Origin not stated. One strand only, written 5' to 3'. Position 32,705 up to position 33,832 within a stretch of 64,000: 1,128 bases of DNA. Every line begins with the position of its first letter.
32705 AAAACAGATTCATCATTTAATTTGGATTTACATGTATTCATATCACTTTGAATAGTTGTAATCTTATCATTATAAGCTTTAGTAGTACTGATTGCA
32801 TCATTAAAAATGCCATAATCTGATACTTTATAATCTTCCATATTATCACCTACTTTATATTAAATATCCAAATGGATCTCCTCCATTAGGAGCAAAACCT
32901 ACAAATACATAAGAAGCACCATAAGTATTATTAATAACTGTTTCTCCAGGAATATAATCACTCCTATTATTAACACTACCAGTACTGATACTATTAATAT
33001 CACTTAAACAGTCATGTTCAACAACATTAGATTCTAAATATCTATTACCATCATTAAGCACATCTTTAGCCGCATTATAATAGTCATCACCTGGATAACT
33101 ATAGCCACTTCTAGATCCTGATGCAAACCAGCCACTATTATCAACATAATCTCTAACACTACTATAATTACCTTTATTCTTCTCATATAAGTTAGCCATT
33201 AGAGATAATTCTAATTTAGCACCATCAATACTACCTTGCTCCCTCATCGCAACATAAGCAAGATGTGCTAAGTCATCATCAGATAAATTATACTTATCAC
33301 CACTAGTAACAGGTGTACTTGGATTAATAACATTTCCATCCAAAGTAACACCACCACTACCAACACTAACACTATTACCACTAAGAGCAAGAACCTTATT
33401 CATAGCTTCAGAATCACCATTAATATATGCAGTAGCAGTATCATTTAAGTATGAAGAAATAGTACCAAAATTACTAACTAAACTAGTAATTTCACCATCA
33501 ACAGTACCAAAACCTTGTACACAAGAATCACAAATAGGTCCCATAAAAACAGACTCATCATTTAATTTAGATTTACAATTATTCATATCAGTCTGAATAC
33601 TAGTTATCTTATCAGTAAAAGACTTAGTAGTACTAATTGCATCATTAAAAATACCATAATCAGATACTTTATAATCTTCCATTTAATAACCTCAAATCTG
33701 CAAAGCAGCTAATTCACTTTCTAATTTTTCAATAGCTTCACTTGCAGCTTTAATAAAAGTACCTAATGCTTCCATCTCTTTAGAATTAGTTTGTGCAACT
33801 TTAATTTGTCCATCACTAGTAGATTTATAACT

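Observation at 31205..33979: WXG100 gene followed by three tandem effectors that share a WXG-like N-terminal module but have different cell-wall-hydrolase-like C-termini, with no immunity genes and no type VII core genes in view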

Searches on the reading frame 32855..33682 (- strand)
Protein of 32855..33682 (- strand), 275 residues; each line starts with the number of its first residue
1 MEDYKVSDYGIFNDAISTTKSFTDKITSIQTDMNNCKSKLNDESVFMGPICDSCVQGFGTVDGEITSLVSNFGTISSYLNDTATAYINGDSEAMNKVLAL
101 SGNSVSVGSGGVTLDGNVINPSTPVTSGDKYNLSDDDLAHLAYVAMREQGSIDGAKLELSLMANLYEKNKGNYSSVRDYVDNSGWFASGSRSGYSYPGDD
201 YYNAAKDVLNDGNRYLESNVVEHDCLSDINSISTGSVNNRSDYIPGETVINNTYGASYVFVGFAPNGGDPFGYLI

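Call 3: search_protein_families(library=pfam, proteins=[window:32855-33682:-], max_evalue=1)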
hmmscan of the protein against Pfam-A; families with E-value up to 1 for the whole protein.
window:32855-33682:- (275 aa): 1 family
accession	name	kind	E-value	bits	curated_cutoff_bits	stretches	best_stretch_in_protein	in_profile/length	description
PF19160.5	SPARK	-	0.082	13.7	25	0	15-60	102-143/162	SPARK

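Call 4: search_protein_families(library=ncbifam, proteins=[window:32855-33682:-], max_evalue=1)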
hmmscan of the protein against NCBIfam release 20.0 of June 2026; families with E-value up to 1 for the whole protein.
window:32855-33682:- (275 aa): 2 families
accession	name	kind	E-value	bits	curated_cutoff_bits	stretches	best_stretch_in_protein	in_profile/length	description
NF010459.0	PRK13884.1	subfamily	0.0096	15.4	156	1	91-127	86-122/178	conjugal transfer peptidase TraF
NF051436.1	NheA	equivalog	0.17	10.8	500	1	11-107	145-241/385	non-hemolytic enterotoxin subunit A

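Call 20: search_protein_families(library=pfam, alignment_id=A2, max_evalue=0.001)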
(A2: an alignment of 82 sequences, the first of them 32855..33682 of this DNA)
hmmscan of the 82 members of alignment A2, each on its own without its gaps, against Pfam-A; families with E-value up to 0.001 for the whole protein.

A. member 1, window:32855-33682:- (275 aa): 0 families

B. families by the number of members that match (of 82 scanned): 68 families (the first 25 are shown)
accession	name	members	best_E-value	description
PF18013.6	Phage_lysozyme2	11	2.3e-32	Phage tail lysozyme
PF00877.26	NLPC_P60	11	1.3e-14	NlpC/P60 family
PF01832.25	Glucosaminidase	9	2.9e-36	Mannosyl-glycoprotein endo-beta-N-acetylglucosaminidase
PF05257.22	CHAP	8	4.3e-18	CHAP domain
PF13529.12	Peptidase_C39_2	7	1.7e-20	Peptidase_C39 like family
PF10824.14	T7SS_ESX_EspC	7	0.00014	Excreted virulence factor EspC, type VII ESX diderm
PF06013.18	WXG100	4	3e-05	Proteins of 100 residues with WXG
PF01551.29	Peptidase_M23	3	3.7e-29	Peptidase family M23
PF25309.1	ELLD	3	8e-12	Endolysin-like domain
PF00326.27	Peptidase_S9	3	7.7e-07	Prolyl oligopeptidase family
PF13539.11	Peptidase_M15_4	2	3.3e-19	D-alanyl-D-alanine carboxypeptidase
PF05382.19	Amidase_5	2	6.9e-07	Bacteriophage peptidoglycan hydrolase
PF07486.17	Hydrolase_2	2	7.1e-07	Cell Wall Hydrolase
PF12385.14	Peptidase_C70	2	1.5e-06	Papain-like cysteine protease AvrRpt2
PF03412.21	Peptidase_C39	2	1.7e-06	Peptidase C39 family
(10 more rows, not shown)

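Call 23: search_solved_structures(query=window:32855-33682:-, max_evalue=10)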
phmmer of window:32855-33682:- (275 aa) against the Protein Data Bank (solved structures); distinct sequences matched with E-value up to 10: 10.
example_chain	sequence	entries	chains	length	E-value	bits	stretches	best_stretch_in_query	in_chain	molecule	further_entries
7zr2_A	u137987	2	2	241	0.0054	19.5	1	37-89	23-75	Spike protein S2',Chimeric protein mimic of SARS-CoV-2 Spike HR1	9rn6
7wxz_A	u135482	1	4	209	0.012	18.4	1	36-85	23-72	Spike protein S2'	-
1wyy_A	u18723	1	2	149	0.13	15.1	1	34-104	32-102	E2 Glycoprotein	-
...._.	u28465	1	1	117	0.13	15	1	165-223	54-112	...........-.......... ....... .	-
2bez_C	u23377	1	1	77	0.33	13.7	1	34-84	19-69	Spike glycoprotein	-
2l9q_A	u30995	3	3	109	0.41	13.4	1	167-220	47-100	12 kDa heat shock protein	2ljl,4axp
5zvm_A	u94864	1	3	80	0.41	13.4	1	34-83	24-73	Spike glycoprotein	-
6ppa_A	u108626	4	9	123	0.82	12.4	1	165-219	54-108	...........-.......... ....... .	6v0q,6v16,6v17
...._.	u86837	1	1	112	0.86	12.3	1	165-218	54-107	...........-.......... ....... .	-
6v1e_A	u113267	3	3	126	0.86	12.3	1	165-219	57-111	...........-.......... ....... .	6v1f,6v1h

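Call 47: predict_structure(alignment_id=A4)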
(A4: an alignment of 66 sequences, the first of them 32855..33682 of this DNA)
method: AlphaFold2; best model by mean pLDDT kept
length: 275 residues; sequences in the alignment: 66
mean_pLDDT: 85.1   pTM: 0.64
mean pLDDT of the five models: 85.1, 81.7, 81.5, 78.2, 73.8
residues with pLDDT >= 90: 123; 70-90: 122; 50-70: 23; < 50: 7
segments of 3 or more residues with pLDDT < 50: 1-7
pLDDT, mean of each block of 10 residues (from residue 1): 44 79 84 81 73 76 83 83 76 70 61 85 90 97 95 97 95 96 88 92 99 92 90 96 91 91 93 84
secondary structure, 60 per line:
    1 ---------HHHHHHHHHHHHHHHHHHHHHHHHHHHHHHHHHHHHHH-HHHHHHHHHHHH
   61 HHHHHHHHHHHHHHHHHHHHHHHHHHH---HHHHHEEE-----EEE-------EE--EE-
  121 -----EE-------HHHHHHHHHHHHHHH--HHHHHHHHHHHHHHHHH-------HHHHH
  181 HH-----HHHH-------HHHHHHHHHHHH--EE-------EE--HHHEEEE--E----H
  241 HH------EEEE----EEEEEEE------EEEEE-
elements in order: H10-47 H49-87 H91-95 E96-98 E104-106 H135-149 H152-168 H176-182 H188-191 H199-210 E229-232 E249-252 E257-263 E270-274

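Call 51: fold_search(model_id=the predicted structure, library=pdb)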
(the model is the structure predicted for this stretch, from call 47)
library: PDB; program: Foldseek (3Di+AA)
matches with E <= 10: 342; with E <= 0.001: 0
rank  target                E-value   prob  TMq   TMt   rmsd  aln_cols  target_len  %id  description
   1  6r1n                  1.7e-01  0.51  0.22  0.15  16.6       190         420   15  Crystal structure of S. aureus seryl-tRNA synthetase complexed to seryl sulfamoyl adenosine (released 2020-01-22)
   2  8p7b_D                3.0e-01  0.12  0.15  0.11  17.1       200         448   14  CryoEM structure of METTL6 tRNA SerRS complex in a 1:2:2 stoichiometry (released 2024-06-12)
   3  3lss_A                5.7e-01  0.15  0.21  0.14  16.6       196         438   14  Trypanosoma brucei seryl-tRNA synthetase in complex with ATP (released 2010-03-02)
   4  5mgp_z                6.8e-01  0.60  0.21  0.17   5.8        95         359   17  Structural basis for ArfA-RF2 mediated translation termination on stop-codon lacking mRNAs (released 2016-12-14)
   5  4j41_B                7.2e-01  0.95  0.26  0.70   2.8        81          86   16  The crystal structure of a secreted protein EsxB (Mutant P67A) from Bacillus anthracis str. Sterne (released 2013-02-20)
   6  6x94                  7.2e-01  0.12  0.18  0.13  17.8       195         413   12  An orthogonal seryl-tRNA synthetase/tRNA pair for noncanonical amino acid mutagenesis in Escherichia coli (released 2020-11-04)
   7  2dq3_A                7.7e-01  0.30  0.25  0.17  17.0       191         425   12  Crystal structure of aq_298 (released 2007-06-05)
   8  4abm_A                8.6e-01  0.54  0.18  0.44   5.3        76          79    8  Crystal Structure of CHMP4B hairpin (released 2012-05-09)
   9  3fav_D                9.7e-01  0.72  0.21  0.54   3.7        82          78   16  Structure of the CFP10-ESAT6 complex from Mycobacterium tuberculosis (released 2009-11-24)
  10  8cqn_B                1.0e+00  0.98  0.27  0.39   3.3        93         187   15  Crystal structure of Borrelia burgdorferi paralogous family 12 outer surface protein BBK01 (released 2024-03-13)
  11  9s9j                  1.0e+00  0.20  0.20  0.28  16.4       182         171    9  S. islandicus CdvB (closed) (released 2026-01-28)
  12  4j7k_A                1.1e+00  0.91  0.26  0.68   2.5        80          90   16  The crystal structure of a secreted protein EsxB (Mutant E54Q) from Bacillus anthracis str. Sterne (released 2013-03-06)
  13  4j10_A                1.1e+00  0.90  0.25  0.68   2.6        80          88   16  The crystal structure of a secreted protein ESXB (SeMet-labeled) from Bacillus anthracis str. Sterne (released 2013-02-13)
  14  4j7k_C                1.1e+00  0.87  0.25  0.64   3.0        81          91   16  The crystal structure of a secreted protein EsxB (Mutant E54Q) from Bacillus anthracis str. Sterne (released 2013-03-06)
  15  8u5w_A                1.1e+00  0.85  0.22  0.67   2.6        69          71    9  De novo designed pentameric helical bundle protein (released 2024-09-25)
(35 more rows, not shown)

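Call 53: search_protein_families(library=pfam, alignment_id=A4, max_evalue=0.1)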
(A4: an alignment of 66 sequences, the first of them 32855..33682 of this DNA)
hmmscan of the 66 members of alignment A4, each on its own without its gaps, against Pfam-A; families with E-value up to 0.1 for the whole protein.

A. member 1, window:32855-33682:- (275 aa): 1 family
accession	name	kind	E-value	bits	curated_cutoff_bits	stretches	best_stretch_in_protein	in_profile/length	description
PF19160.5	SPARK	-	0.082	13.7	25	0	15-60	102-143/162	SPARK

B. families by the number of members that match (of 66 scanned): 83 families (the first 25 are shown)
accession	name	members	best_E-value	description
PF22860.2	DUF7017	20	7e-07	Domain of unknown function (DUF7017)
PF06013.18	WXG100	15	2.2e-06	Proteins of 100 residues with WXG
PF00823.25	PPE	7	5e-07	PPE family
PF21725.3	T7SS_signal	6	6.2e-05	Putative T7SS secretion signal domain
PF25610.1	HR1_TOCA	5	0.00071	TOCA family HR1 domain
PF01496.24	V_ATPase_I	5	0.00094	V-type ATPase 116kDa subunit family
PF13600.11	DUF4140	5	0.0021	N-terminal domain of unknown function (DUF4140)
PF16515.11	HIP1_clath_bdg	4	0.00062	Clathrin-binding domain of Huntingtin-interacting protein 1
PF04513.17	Baculo_PEP_C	4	0.0022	Baculovirus polyhedron envelope protein, PEP, C terminus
PF07889.17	DUF1664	4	0.0089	Protein of unknown function (DUF1664)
PF19220.6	Rod_CreS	4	0.0098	Crescentin, rod domain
PF13166.12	AAA_13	4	0.013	AAA domain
PF14362.11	DUF4407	3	0.0032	Domain of unknown function (DUF4407)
PF11559.13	ADIP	3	0.0049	Afadin- and alpha -actinin-Binding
PF09325.15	Vps5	3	0.0079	Vps5 C terminal like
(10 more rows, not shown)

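Call 61: fold_search(model_id=the predicted structure, library=viral)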
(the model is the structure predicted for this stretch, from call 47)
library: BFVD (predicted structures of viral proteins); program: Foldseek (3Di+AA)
matches with E <= 10: 619; with E <= 0.001: 0
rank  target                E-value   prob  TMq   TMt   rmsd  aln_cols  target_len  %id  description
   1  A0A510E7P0            3.9e-02  0.99  0.28  0.06  22.8       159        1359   12  (no name in the UniProt tables at hand)
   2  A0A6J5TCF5            7.0e-02  0.91  0.32  0.47  15.8       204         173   13  SleB Cell wall hydrolyses involved in spore germination [uncultured Caudovirales phage]
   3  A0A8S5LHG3            1.2e-01  0.38  0.27  0.33  27.0       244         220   16  Cell Wall Hydrolase [Myoviridae sp. ctbwh6]
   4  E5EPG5                1.3e-01  1.00  0.29  0.72   2.3        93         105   16  Uncharacterized protein [Acinetobacter phage Acj9]
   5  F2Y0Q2                2.4e-01  0.98  0.26  0.33   5.2        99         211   15  (no name in the UniProt tables at hand)
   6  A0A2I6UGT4            2.4e-01  0.87  0.26  0.33   4.6       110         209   13  Cell wall hydrolase [Salinibacter phage M8CRM-1]
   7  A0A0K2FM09            2.7e-01  0.98  0.29  0.38   2.4        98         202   22  (no name in the UniProt tables at hand)
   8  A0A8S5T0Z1            3.2e-01  0.98  0.25  0.44   3.7        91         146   15  Uncharacterized protein [Myoviridae sp. ctWb16]
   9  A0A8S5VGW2            3.8e-01  0.77  0.29  0.19  11.4       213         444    9  Uncharacterized protein [Myoviridae sp. ctkfK18]
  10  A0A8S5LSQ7            4.5e-01  0.18  0.28  0.23  21.6       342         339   12  Papain-like cysteine protease AvrRpt2 [Siphoviridae sp. ctMAv2]
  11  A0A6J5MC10            5.0e-01  0.09  0.18  0.10  19.6       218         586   15  Uncharacterized protein [uncultured Caudovirales phage]
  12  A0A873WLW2            5.6e-01  0.51  0.18  0.31   5.9        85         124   14  (no name in the UniProt tables at hand)
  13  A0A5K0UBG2            6.0e-01  0.99  0.29  0.13   3.9        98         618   14  Uncharacterized protein [Yasminevirus sp. GU-2018]
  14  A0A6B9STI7            6.3e-01  0.23  0.17  0.11   7.3       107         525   11  (no name in the UniProt tables at hand)
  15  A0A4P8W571            6.7e-01  0.63  0.17  0.40   6.3        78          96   17  (no name in the UniProt tables at hand)
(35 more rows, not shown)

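Call 96: search_protein_families(library=phrogs, proteins=[window:32855-33682:-], max_evalue=0.01)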
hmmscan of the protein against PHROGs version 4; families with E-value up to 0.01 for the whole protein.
window:32855-33682:- (275 aa): 0 families

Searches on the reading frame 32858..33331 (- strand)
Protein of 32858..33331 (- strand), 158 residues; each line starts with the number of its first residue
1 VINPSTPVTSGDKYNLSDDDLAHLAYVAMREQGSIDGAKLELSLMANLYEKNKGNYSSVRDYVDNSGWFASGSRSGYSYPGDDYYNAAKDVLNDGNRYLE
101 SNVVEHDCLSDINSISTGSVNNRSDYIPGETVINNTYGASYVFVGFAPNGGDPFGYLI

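Call 56: search_solved_structures(query=A6, max_evalue=10, show_alignments=3)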
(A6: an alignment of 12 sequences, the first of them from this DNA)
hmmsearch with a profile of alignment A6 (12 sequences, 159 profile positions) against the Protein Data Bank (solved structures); distinct sequences matched with E-value up to 10: 6.
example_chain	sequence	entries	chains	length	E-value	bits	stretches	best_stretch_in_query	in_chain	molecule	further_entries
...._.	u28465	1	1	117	0.014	18.5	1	44-107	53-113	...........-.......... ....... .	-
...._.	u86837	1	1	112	0.22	14.7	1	44-102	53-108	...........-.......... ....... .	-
6ppa_A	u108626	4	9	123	0.22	14.6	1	44-102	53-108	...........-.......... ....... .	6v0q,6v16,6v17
6v1e_A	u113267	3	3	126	0.23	14.5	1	44-102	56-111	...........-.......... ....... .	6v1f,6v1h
1x3x_A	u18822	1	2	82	0.62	13.2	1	96-140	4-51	Cytochrome b5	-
5ji8_A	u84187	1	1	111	0.66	13.1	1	53-102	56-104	Bromodomain-containing protein 9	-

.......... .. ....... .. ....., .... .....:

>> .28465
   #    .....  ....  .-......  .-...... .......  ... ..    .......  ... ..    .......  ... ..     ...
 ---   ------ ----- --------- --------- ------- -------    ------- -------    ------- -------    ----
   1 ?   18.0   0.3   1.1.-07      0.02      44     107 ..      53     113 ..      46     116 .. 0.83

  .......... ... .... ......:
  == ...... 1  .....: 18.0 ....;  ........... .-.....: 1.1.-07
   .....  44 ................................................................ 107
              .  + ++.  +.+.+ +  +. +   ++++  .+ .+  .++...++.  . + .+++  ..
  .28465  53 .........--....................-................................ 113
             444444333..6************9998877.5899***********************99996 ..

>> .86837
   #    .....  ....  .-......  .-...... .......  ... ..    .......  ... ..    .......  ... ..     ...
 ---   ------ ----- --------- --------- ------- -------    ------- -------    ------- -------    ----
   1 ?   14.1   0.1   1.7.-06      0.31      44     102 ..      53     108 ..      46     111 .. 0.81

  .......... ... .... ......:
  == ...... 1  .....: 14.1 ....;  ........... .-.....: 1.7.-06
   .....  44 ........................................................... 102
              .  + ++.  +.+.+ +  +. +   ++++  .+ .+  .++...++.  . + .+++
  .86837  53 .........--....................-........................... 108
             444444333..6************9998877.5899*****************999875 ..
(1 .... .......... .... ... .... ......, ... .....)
